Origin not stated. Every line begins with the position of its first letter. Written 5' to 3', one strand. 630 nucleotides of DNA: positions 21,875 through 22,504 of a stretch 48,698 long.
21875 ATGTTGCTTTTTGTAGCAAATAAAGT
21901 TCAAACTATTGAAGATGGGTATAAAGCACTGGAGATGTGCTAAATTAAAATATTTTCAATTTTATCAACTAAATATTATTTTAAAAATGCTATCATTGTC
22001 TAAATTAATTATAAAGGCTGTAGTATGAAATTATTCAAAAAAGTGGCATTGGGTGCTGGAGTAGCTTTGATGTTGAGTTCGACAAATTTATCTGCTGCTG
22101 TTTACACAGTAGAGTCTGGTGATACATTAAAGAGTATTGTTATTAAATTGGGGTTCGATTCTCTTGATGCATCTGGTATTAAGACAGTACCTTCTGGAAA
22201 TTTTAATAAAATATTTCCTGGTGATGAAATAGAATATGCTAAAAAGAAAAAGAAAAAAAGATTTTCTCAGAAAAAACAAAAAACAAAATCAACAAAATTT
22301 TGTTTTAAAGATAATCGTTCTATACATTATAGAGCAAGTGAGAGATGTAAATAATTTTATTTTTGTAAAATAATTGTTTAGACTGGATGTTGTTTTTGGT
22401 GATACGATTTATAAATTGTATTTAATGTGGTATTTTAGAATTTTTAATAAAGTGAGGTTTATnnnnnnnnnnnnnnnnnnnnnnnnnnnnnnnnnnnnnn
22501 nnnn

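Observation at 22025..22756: Two adjacent secreted proteins with different anchors but one near-identical basic Cys-loop tail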

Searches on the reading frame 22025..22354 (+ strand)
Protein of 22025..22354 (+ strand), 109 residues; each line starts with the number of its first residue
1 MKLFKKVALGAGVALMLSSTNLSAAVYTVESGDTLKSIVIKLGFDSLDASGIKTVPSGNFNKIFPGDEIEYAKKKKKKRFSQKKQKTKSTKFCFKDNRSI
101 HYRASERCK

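Call 5: search_protein_families(library=pfam, proteins=[window:22025-22354:+], max_evalue=1)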
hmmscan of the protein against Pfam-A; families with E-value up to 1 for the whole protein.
window:22025-22354:+ (109 aa): 1 family
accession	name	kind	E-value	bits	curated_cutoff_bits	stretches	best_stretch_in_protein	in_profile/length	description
PF01476.26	LysM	-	0.078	13.4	20.9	1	27-38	1-12/43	LysM domain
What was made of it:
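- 22025..22354 (+): ORF A, 109 aa: Sec signal peptide (aa 1-24, site NLSA|A), LysM-like beta-alpha-alpha-beta domain (about aa 26-72), poly-Lys, then the conserved tail. Pfam LysM is sub-threshold (call 5).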

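Call 6: find_homologous_proteins(query=window:22025-22351:+, max_evalue=0.01)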
Query window:22025-22351:+ (109 aa): 23 proteins with E <= 0.01 among 30 candidates.
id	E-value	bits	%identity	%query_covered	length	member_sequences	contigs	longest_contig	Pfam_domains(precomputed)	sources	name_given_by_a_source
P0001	5.5e-63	227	100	100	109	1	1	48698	-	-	-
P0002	3.6e-34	135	61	100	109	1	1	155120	-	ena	-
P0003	2.8e-33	132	58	100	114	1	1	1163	PF01476.27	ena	-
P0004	3.2e-32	128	60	99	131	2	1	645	-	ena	-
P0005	3.0e-31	125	54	100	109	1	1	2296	-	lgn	-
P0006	2.1e-30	123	58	100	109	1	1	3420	-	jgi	jgi:hypothetical protein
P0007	4.0e-30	122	57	100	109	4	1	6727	-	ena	-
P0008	8.3e-30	121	55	100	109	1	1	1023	-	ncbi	-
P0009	8.6e-30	121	57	100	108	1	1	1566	-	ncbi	-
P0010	9.7e-30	120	55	100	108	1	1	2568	-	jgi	jgi:major membrane immunogen (membrane-anchored lipoprotein)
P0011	1.1e-29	120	59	100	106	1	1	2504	-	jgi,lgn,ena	-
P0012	1.2e-29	120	59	100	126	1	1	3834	-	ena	-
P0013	2.1e-29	119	55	100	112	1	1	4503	-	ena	-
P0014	6.5e-29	118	65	79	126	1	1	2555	-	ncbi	-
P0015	1.2e-28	117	57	100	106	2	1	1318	PF01476.27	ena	-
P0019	2.8e-26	109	57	100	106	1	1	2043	-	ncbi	-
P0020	1.0e-25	108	57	99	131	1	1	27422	-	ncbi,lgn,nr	ncbi:MAG: LysM domain-containing protein [Campylobacterota bacterium]|nr:LysM domain-containing prot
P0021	5.5e-25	105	50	100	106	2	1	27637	-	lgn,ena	-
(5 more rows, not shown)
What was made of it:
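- On LysM domain (PF01476): Two homologues (P0003, P0015) do carry a precomputed PF01476 hit (call 6).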

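Call 11: search_protein_families(library=ncbifam, proteins=[window:22025-22354:+], max_evalue=0.01)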
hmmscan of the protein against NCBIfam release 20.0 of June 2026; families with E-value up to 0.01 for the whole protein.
window:22025-22354:+ (109 aa): 3 families
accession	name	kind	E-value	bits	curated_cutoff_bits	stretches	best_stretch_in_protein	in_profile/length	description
NF047657.1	CellWlHdaseLepto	equivalog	0.00038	20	400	1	22-99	24-98/221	hypothetical protein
NF052398.1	Agg_Promo_Fact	equivalog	0.00062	20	170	1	9-91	14-93/202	aggregation-promoting factor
NF008050.0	PRK10783.1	equivalog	0.0062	14.9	508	1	17-84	336-400/457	murein transglycosylase D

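Call 12: find_encoding_contigs(protein=P0002, flank=10000, max_places=3)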
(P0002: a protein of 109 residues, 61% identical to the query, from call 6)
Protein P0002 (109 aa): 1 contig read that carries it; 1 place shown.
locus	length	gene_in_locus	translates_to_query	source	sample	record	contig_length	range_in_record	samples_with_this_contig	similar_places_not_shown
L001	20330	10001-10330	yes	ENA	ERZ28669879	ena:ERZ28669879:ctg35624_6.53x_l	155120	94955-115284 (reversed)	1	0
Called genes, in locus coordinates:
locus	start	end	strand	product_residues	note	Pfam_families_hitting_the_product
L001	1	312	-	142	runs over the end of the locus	-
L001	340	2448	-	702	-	PF00009:GTP_EFTU (weak), PF01926:MMR_HSR1, PF02421:FeoB_N, PF09439:SRPRB (faint), PF17910:FeoB_Cyto, PF07670:Gate, PF07664:FeoB_C, PF07670:Gate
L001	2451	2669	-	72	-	PF04023:FeoA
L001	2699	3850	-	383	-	-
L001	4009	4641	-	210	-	PF00027:cNMP_binding, PF13545:HTH_Crp_2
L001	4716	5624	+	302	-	PF02885:Glycos_trans_3N, PF00591:Glycos_transf_3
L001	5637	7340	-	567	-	PF00512:HisKA, PF02518:HATPase_c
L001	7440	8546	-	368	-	PF13433:Peripla_BP_5, PF13458:Peripla_BP_6, PF01094:ANF_receptor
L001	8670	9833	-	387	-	PF14522:Cytochrome_C7 (faint), PF22113:Mtrc-MtrF_II-IV_dom (faint)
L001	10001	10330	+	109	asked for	-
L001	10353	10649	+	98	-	-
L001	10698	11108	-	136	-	-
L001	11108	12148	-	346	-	PF22451:NirdL-like_HTH, PF17805:AsnC_trans_reg2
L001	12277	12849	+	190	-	PF13241:NAD_binding_7, PF14824:Sirohm_synth_M (weak)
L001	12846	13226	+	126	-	-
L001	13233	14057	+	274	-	PF00106:adh_short, PF01370:Epimerase (weak), PF04321:RmlD_sub_bind (faint), PF08643:DUF1776 (weak), PF08659:KR, PF13561:adh_short_C2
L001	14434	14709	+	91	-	-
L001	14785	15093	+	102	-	PF02604:PhdYeFM_antitox (weak)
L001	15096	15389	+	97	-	-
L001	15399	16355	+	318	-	PF00165:HTH_AraC (faint), PF12833:HTH_18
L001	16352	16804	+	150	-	-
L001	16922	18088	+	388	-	PF00034:Cytochrom_C (faint), PF03150:CCP_MauG, PF13442:Cytochrome_CBB3 (faint), PF14522:Cytochrome_C7 (faint), PF03150:CCP_MauG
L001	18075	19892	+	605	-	PF03264:Cytochrom_NNT (faint), PF22113:Mtrc-MtrF_II-IV_dom (faint), PF14522:Cytochrome_C7 (faint), PF13435:Cytochrome_C554 (faint), PF13442:Cytochrome_CBB3 (faint)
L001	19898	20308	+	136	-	PF03190:Thioredox_DsbH (weak), PF13899:Thioredoxin_7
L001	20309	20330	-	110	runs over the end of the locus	PF13442:Cytochrome_CBB3 (weak), PF00034:Cytochrom_C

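Call 14: find_encoding_contigs(protein=P0020, flank=10000, max_places=3)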
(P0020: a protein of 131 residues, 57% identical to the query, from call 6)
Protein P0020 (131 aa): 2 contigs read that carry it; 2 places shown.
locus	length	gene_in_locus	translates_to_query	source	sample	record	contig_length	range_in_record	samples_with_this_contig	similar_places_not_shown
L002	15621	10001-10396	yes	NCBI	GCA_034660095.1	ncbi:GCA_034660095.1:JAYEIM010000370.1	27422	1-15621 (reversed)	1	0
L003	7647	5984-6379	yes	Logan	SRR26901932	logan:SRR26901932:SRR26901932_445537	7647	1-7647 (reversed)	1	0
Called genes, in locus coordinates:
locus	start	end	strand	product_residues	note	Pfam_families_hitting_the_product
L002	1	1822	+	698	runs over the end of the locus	PF03477:ATP-cone, PF13597:NRDD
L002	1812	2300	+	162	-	PF01592:NifU_N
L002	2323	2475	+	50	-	PF13597:NRDD (weak)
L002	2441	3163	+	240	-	PF13353:Fer4_12, PF04055:Radical_SAM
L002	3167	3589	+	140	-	PF02082:Rrf2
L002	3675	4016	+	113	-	PF00034:Cytochrom_C (weak), PF13442:Cytochrome_CBB3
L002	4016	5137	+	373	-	PF13353:Fer4_12 (weak), PF04055:Radical_SAM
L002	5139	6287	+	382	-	PF02239:Cytochrom_D1, PF25174:Beta-prop_THOC3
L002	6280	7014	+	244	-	PF00590:TP_methylase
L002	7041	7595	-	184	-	PF00027:cNMP_binding, PF13545:HTH_Crp_2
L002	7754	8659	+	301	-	PF02885:Glycos_trans_3N, PF00591:Glycos_transf_3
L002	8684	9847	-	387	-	PF22113:Mtrc-MtrF_II-IV_dom (faint), PF14522:Cytochrome_C7 (faint)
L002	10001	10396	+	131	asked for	-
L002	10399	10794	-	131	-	-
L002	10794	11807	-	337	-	PF22451:NirdL-like_HTH, PF17805:AsnC_trans_reg2, PF22451:NirdL-like_HTH (weak), PF17805:AsnC_trans_reg2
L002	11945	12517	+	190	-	PF13241:NAD_binding_7, PF14824:Sirohm_synth_M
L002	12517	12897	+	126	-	-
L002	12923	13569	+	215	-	PF03150:CCP_MauG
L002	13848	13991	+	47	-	-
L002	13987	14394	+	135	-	PF03190:Thioredox_DsbH (weak), PF13899:Thioredoxin_7, PF13098:Thioredoxin_2 (weak)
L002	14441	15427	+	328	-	PF01814:Hemerythrin, PF13596:PAS_10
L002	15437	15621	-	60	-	PF02518:HATPase_c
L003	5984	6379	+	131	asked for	-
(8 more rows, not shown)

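Call 15: find_encoding_contigs(protein=P0021, flank=10000, max_places=3)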
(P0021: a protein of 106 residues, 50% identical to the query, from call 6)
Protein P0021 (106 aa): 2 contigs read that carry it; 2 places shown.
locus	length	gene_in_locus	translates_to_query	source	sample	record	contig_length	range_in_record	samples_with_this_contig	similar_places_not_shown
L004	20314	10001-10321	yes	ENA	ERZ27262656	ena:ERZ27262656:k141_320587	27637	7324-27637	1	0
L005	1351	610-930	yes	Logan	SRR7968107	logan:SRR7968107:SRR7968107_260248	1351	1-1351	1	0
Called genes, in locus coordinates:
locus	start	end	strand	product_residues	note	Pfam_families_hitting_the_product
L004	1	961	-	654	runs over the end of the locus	PF00912:Transgly, PF00905:Transpeptidase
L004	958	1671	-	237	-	PF00005:ABC_tran, PF13304:AAA_21 (faint), PF02463:SMC_N (weak)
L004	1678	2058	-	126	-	PF00072:Response_reg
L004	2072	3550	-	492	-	PF01676:Metalloenzyme, PF06415:iPGM_N, PF01663:Phosphodiest (weak)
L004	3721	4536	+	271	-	PF06180:CbiK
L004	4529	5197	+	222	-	PF00590:TP_methylase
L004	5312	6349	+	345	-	PF01118:Semialdhyde_dh, PF02774:Semialdhyde_dhC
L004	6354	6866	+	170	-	PF03350:UPF0114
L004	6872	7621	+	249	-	PF00535:Glycos_transf_2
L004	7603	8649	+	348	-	PF00534:Glycos_transf_1, PF13692:Glyco_trans_1_4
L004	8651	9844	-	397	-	PF13742:tRNA_anti_2, PF01336:tRNA_anti-codon, PF02601:Exonuc_VII_L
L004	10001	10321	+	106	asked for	-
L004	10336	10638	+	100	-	-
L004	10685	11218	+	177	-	PF01351:RNase_HII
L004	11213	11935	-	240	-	PF13489:Methyltransf_23, PF08241:Methyltransf_11 (weak), PF08242:Methyltransf_12 (weak), PF13649:Methyltransf_25 (weak)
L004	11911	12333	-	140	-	PF14376:Haem_bd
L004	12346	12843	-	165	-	PF03653:UPF0093, PF05425:CopD (weak)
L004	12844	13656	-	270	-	PF00072:Response_reg, PF13426:PAS_9, PF08447:PAS_3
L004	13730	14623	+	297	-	PF00892:EamA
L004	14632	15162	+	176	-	PF09335:VTT_dom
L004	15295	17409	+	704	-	PF00009:GTP_EFTU, PF03144:GTP_EFTU_D2, PF22042:EF-G_D2, PF14492:EFG_III, PF16658:RF3_C (weak), PF03764:EFG_IV, PF00679:EFG_C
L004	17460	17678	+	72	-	PF00313:CSD, PF08206:OB_RNB (faint)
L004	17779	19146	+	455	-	PF17200:sCache_2, PF17201:Cache_3-Cache_2, PF08269:dCache_2, PF00512:HisKA (weak), PF02518:HATPase_c, PF14501:HATPase_c_5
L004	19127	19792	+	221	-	PF00072:Response_reg, PF00486:Trans_reg_C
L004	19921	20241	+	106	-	PF04341:DUF485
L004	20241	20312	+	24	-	?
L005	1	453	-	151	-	?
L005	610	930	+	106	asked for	-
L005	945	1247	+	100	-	-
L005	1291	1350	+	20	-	?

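Call 21: find_related_loci(query=A1, collection=genome_contigs, flank=6000)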
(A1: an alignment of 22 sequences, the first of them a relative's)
Query A1 (109 aa) in genome_contigs; peptide patterns used: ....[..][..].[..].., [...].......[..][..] (x = any residue, [..] = any of these).
283 stretches matched a pattern; 8 encode a relative of the query (tblastn E <= 1e-3); 8 distinct loci.
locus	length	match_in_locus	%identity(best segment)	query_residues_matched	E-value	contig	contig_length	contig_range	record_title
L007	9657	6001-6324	58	1-109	6e-37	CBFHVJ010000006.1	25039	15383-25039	MAG: uncultured Arcobacteraceae bacterium isolate Co_bin_202_indper genome assembly, contig: Co_bin_202_indper_c6, whole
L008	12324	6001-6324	57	1-109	4e-36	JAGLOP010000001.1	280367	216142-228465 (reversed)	MAG: Arcobacteraceae bacterium isolate RS_7_4 ROV157_7.bin.4.fa_1, whole genome shotgun sequence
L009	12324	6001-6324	61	1-109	4e-35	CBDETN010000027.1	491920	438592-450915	MAG: Arcobacteraceae bacterium isolate db4b13ac-2574-4c45-916c-b48a2a49b3d8 genome assembly, contig: contig_27, whole ge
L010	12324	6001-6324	57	1-109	2e-33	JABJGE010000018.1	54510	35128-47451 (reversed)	MAG: Campylobacteraceae bacterium isolate SI074_bin141 k141_248002, whole genome shotgun sequence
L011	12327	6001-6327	55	1-109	6e-32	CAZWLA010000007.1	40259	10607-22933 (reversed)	MAG TPA_asm: uncultured Arcobacteraceae bacterium isolate SRP167671_co2_230 genome assembly, contig: NODE_1245_length_40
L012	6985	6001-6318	49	1-109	9e-31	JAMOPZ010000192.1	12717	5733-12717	MAG: Campylobacterales bacterium isolate 4559-240_metabat2_scaf2bin.012 4559-240_scaffold_2657_c1, whole genome shotgun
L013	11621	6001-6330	57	1-108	2e-24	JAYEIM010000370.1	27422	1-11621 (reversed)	MAG: Campylobacterota bacterium isolate MAG191 MAG191_370, whole genome shotgun sequence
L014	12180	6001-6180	44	58-109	8e-10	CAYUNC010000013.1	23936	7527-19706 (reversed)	MAG TPA_asm: uncultured Arcobacter sp. isolate binchicken_co256_445 genome assembly, contig: NODE_3864_length_23936_cov_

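Call 37: predict_structure(alignment_id=A1)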
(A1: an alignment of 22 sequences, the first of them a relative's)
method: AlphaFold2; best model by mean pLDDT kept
length: 109 residues; sequences in the alignment: 22
mean_pLDDT: 69.8   pTM: 0.43
mean pLDDT of the five models: 69.8, 69.8, 67.4, 67.1, 66.8
residues with pLDDT >= 90: 0; 70-90: 49; 50-70: 59; < 50: 1
segments of 3 or more residues with pLDDT < 50: none
pLDDT, mean of each block of 10 residues (from residue 1): 56 56 74 86 83 79 83 66 56 64 65
secondary structure, 60 per line:
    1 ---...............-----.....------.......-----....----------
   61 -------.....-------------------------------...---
elements in order: H4-18 E24-28 H35-41 H47-50 E68-72
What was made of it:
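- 22025..22354 (+): AF2 core pLDDT about 80-86 (call 37).
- On LysM domain (PF01476): The AF2 model has E24-28, H35-41, H47-50 and E68-72 at pLDDT about 80-86 (call 37).
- Checked: The AlphaFold model nevertheless has a beta-alpha-alpha-beta core with pLDDT about 80-86 (call 37).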

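Call 41: search_protein_families(library=pfam, proteins=[L001:10698-11108:-, L001:12846-13226:+, L001:8670-9833:-], max_evalue=0.01)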
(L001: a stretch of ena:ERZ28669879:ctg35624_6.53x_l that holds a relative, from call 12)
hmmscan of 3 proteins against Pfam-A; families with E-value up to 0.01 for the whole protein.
L001:10698-11108:- (136 aa): 0 families

L001:12846-13226:+ (126 aa): 0 families

L001:8670-9833:- (387 aa): 3 families
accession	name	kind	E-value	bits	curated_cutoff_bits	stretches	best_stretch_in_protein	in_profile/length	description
PF22113.1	Mtrc-MtrF_II-IV_dom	-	3e-07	30.6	30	1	21-123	27-141/176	Outer membrane cytochrome MtrC/MtrF-like, domains II/IV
PF14522.11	Cytochrome_C7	-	3.9e-06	27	24.8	1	170-216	32-66/67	Cytochrome c7 and related cytochrome c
PF13435.11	Cytochrome_C554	-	0.00011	23.5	20.8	1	25-111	1-84/84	Cytochrome c554 and c-prime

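Call 45: search_protein_representatives(alignment_id=A4)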
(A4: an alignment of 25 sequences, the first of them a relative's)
Query: 25 sequences, 79 profile positions. Proteins with E-value up to 0.001 (for the whole library): 33; up to 1e-10: 28; up to 1e-30: 0. The best 33 are listed.
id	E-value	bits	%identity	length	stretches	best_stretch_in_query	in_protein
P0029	2.7e-30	120.6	-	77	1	1-79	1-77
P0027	2.8e-22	94.9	-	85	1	3-79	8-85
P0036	1.0e-21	93.1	-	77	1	6-79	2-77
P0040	1.3e-21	92.8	-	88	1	2-79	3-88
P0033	2.6e-20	88.6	-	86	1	1-79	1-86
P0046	4.1e-20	87.9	-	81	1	1-79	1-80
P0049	9.4e-20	86.8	-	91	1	4-79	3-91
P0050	3.2e-19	85.1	-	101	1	4-79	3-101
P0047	5.3e-19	84.4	-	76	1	2-79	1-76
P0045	1.5e-18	83.0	-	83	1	1-79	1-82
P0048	1.5e-18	82.9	-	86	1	2-79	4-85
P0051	1.6e-18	82.8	-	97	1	4-79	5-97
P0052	1.9e-18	82.6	-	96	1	7-79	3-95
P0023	7.4e-18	80.7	-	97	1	1-79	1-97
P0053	1.4e-17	79.8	-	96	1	2-79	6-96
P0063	2.2e-12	63.2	-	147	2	34-79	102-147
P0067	3.7e-07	46.4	-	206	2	49-79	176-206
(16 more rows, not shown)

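Call 47: list_cluster_members(proteins=[P0026, P0028, P0029, P0008, P0009, P0014, P0019, P0020, P0067, P0063])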
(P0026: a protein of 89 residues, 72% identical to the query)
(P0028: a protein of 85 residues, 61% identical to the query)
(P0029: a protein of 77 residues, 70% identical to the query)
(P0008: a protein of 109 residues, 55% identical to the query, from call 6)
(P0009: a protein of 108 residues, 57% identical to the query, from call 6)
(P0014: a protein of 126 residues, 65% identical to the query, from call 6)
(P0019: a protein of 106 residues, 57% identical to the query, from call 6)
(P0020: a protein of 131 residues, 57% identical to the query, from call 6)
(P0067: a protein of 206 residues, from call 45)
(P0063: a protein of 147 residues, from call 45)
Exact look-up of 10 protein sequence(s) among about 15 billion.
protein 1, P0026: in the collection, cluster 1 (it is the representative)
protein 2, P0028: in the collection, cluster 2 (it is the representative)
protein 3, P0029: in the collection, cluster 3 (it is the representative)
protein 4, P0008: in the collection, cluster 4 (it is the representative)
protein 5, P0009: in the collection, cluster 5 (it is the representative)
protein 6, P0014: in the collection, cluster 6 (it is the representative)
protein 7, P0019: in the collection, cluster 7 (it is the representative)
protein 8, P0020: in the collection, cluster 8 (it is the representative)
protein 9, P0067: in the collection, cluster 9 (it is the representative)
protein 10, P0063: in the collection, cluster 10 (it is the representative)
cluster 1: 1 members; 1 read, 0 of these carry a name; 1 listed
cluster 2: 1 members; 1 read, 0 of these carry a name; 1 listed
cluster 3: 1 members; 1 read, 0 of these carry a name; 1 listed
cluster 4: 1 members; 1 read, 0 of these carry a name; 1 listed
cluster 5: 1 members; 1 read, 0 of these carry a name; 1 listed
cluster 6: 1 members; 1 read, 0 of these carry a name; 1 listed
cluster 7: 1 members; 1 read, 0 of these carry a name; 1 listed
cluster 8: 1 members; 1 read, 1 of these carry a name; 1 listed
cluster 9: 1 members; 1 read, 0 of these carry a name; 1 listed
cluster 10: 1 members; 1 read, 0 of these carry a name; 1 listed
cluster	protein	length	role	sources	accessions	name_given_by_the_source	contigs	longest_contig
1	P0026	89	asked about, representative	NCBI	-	-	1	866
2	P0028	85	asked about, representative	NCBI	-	-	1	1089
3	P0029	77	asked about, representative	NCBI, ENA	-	-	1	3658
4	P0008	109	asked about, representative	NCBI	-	-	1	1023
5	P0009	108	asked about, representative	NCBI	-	-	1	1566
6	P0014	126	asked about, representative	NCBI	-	-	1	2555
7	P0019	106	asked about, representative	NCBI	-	-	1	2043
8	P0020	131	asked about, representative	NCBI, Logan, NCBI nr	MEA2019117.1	MAG: LysM domain-containing protein [Campylobacterota bacterium] | LysM domain-containing protein [Campylobacterota bacterium]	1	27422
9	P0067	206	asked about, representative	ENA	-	-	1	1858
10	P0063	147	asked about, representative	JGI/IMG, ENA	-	-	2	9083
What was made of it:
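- Closest known: LysM-domain envelope proteins. Same: One homologue is named 'LysM domain-containing protein' by NCBI (calls 6, 47).
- Tried and rejected: The cluster look-up gave no names beyond one Campylobacterota MAG (call 47).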

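Call 48: fold_search(model_id=the predicted structure, library=pdb)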
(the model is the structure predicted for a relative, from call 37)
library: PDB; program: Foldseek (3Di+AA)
matches with E <= 10: 107; with E <= 0.001: 0
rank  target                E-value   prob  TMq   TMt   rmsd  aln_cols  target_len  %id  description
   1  5c8o                  1.1e-01  0.97  0.33  0.24   4.2        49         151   26  Crystal structure of MoCVNH3 variant (Mo0v) (released 2015-08-12)
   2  8rhf_A                1.2e-01  0.96  0.35  0.13   7.0        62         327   19  Lytic Transglycosylase MltD of Pseudomonas aeruginosa bound to the Natural Product Bulgecin A, with two LysM domains (released 2024-04-17)
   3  4uz2_D                2.1e-01  0.92  0.31  0.35   3.6        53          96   26  Crystal structure of the N-terminal LysM domains from the putative NlpC/P60 D,L endopeptidase from T. thermophilus (released 2015-01-14)
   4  4s3k                  3.1e-01  0.90  0.36  0.10   2.7        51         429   29  Crystal structure of the Bacillus megaterium QM B1551 spore cortex-lytic enzyme SleL (released 2015-08-19)
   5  4uz2_B                3.3e-01  0.89  0.33  0.36   3.5        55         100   25  Crystal structure of the N-terminal LysM domains from the putative NlpC/P60 D,L endopeptidase from T. thermophilus (released 2015-01-14)
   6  4uz2_A                3.8e-01  0.90  0.34  0.37   2.7        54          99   26  Crystal structure of the N-terminal LysM domains from the putative NlpC/P60 D,L endopeptidase from T. thermophilus (released 2015-01-14)
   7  4uz2_C                4.9e-01  0.77  0.31  0.34   3.7        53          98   26  Crystal structure of the N-terminal LysM domains from the putative NlpC/P60 D,L endopeptidase from T. thermophilus (released 2015-01-14)
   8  8rhf_B                4.9e-01  0.63  0.32  0.12   9.9        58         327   22  Lytic Transglycosylase MltD of Pseudomonas aeruginosa bound to the Natural Product Bulgecin A, with two LysM domains (released 2024-04-17)
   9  5ylg_C                5.6e-01  0.80  0.33  0.68   2.8        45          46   24  Crystal Structure of LysM domain from pteris ryukyuensis chitinase A (released 2018-10-24)
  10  4b8v_A                6.0e-01  0.77  0.34  0.21   2.9        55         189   34  Cladosporium fulvum LysM effector Ecp6 in complex with a beta-1,4- linked N-acetyl-D-glucosamine tetramer (released 2013-07-17)
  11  4xcm_B                6.9e-01  0.69  0.29  0.16   3.0        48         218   29  Crystal structure of the putative NlpC/P60 D,L endopeptidase from T. thermophilus (released 2015-01-14)
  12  5bum_A                7.3e-01  0.77  0.33  0.66   2.9        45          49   24  Crystal Structure of LysM domain from Equisetum arvense chitinase A (released 2016-06-08)
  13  2l9y_MODEL_1_A        7.9e-01  0.69  0.35  0.24   3.6        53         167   26  Solution structure of the MoCVNH-LysM module from the rice blast fungus Magnaporthe oryzae protein (MGG_03307) (released 2011-03-23)
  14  2mpw_MODEL_1_A        9.0e-01  0.38  0.35  0.34   8.1        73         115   19  Solution structure of the LysM region of the E. coli Intimin periplasmic domain (released 2014-11-12)
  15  6q40_D                1.0e+00  0.66  0.36  0.48   2.9        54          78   24  A secreted LysM effector of the wheat pathogen Zymoseptoria tritici protects the fungal hyphae against chitinase hydro (released 2019-10-16)
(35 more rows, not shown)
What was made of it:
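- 22025..22354 (+): Foldseek top 17 matches are LysM domains (call 48).
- On LysM domain (PF01476): The E-values are weak, 0.1-1 (call 48).
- Closest known: LysM-domain envelope proteins. Same: Its best structural matches are LysM domains (calls 37, 48).
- Checked: The 17 best Foldseek matches in the PDB are LysM domains (call 48).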

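Call 51: predict_structure(alignment_id=A4)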
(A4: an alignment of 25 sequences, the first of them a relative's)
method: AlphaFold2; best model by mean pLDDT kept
length: 97 residues; sequences in the alignment: 25
mean_pLDDT: 68.0   pTM: 0.28
mean pLDDT of the five models: 68.0, 64.8, 62.6, 62.3, 60.5
residues with pLDDT >= 90: 10; 70-90: 33; 50-70: 53; < 50: 1
segments of 3 or more residues with pLDDT < 50: none
pLDDT, mean of each block of 10 residues (from residue 1): 71 72 56 53 53 82 91 70 64 67
secondary structure, 60 per line:
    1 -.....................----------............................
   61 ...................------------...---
elements in order: H2-22 H33-79
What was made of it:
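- On CcmE-type haem chaperone: The tail motif is F-C-F-x4-S-I-H-Y. No OB fold appears in the models (calls 37, 51).
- AlphaFold gives the tail only pLDDT 56-67 with no defined fold (calls 37, 51). The tail is predicted to be flexible (calls 37, 51). The AlphaFold confidence of the tail is low (calls 37, 51).
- Tried and rejected: Two AlphaFold runs left it at pLDDT 56-67, so I attempted no fold comparison of the tail (calls 37, 51).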
